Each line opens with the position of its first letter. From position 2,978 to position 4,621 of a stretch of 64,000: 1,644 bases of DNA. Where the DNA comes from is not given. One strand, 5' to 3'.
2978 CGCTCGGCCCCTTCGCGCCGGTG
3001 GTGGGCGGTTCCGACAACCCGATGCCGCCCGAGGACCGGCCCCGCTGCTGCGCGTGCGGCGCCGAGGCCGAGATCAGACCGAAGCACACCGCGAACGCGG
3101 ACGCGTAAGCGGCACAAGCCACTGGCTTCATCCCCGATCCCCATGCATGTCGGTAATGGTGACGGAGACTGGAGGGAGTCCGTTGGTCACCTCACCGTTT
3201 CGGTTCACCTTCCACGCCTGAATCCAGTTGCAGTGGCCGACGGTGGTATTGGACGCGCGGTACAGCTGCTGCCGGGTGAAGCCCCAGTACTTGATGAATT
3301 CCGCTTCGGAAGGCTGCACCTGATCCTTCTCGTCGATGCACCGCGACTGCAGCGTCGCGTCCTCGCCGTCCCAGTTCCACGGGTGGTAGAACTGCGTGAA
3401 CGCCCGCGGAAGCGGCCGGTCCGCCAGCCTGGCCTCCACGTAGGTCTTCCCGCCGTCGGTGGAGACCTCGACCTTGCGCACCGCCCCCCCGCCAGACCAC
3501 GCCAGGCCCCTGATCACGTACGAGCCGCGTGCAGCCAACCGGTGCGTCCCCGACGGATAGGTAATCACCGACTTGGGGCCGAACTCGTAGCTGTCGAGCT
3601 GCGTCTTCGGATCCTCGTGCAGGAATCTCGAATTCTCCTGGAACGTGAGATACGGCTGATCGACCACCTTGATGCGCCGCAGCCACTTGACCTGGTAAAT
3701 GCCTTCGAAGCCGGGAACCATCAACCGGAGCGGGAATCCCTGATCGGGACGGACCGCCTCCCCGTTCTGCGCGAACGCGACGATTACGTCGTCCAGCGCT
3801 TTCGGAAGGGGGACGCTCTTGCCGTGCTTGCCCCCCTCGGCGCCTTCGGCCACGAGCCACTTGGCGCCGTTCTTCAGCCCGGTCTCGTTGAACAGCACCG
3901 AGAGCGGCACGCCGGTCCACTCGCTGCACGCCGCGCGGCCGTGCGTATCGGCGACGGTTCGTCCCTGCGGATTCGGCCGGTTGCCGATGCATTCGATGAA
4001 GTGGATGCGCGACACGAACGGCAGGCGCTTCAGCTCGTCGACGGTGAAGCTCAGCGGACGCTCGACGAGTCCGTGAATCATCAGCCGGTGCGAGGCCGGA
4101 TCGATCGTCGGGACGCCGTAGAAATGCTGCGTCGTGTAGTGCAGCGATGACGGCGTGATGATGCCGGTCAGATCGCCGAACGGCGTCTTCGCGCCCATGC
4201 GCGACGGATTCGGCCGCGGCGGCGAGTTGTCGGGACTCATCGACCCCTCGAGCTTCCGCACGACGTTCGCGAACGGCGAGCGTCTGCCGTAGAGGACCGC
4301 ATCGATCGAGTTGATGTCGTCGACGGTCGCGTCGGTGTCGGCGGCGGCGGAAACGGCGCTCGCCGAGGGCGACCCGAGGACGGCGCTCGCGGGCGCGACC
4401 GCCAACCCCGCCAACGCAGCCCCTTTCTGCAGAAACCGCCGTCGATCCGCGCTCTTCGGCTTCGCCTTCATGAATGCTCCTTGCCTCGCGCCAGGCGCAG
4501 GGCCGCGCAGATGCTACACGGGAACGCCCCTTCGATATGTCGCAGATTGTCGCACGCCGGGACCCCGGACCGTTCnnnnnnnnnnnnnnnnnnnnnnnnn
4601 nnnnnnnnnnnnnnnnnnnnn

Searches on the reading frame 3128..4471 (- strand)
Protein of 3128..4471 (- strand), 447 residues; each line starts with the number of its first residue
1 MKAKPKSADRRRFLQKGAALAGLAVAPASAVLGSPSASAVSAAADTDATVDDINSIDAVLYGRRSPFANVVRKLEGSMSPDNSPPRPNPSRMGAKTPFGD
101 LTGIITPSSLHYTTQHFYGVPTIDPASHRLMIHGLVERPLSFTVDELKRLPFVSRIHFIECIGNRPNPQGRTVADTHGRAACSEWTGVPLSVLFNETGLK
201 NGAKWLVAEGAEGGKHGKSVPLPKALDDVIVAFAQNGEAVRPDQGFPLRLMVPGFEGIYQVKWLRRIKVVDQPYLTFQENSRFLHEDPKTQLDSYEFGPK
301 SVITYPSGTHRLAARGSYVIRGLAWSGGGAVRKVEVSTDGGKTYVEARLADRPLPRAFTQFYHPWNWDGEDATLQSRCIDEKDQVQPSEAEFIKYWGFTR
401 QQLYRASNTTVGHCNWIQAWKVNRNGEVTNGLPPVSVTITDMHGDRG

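Call 87: search_protein_families(library=pfam, proteins=[window:3128-4471:-], max_evalue=0.00001)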
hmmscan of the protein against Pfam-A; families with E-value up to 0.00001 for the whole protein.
window:3128-4471:- (447 aa): 2 families
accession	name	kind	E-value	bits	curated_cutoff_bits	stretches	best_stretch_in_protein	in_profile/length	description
PF00174.25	Oxidored_molyb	-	4.7e-46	156.9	24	1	119-275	3-166/169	Oxidoreductase molybdopterin binding domain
PF03404.22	Mo-co_dimer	-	2.7e-12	47.3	22.7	1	295-388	5-116/138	Mo-co oxidoreductase dimerisation domain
